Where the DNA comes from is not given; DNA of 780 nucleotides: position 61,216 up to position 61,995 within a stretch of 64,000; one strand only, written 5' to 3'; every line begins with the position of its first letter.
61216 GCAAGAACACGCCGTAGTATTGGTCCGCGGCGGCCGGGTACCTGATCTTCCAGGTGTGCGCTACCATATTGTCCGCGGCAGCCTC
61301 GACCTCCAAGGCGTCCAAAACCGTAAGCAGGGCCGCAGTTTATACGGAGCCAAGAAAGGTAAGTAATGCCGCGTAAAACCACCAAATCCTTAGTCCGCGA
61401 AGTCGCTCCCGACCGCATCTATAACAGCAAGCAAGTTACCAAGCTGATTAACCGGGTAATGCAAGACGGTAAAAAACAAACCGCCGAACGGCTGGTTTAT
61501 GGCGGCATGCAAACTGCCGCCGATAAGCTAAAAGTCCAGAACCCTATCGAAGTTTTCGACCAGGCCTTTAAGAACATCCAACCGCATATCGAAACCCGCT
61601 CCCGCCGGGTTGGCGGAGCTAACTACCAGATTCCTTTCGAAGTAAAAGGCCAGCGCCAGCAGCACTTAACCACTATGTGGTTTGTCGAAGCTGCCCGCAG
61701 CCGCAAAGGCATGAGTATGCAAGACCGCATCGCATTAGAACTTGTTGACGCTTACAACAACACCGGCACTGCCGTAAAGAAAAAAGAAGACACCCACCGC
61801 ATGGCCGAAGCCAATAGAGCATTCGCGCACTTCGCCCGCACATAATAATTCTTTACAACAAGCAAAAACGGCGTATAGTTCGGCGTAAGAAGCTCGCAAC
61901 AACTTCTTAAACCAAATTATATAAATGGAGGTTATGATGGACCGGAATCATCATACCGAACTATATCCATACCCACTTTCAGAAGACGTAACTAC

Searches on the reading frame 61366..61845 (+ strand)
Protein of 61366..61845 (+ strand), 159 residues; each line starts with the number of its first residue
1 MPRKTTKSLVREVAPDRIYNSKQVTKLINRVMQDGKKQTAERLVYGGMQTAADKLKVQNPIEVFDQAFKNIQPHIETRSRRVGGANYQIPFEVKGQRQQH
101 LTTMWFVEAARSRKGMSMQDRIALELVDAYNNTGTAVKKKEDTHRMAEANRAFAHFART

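Call 27: find_encoding_contigs(protein=window:61366-61845:+, flank=10000, max_places=3)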
Protein window:61366-61845:+ (159 aa): no gene with exactly this product is on record in the collection.
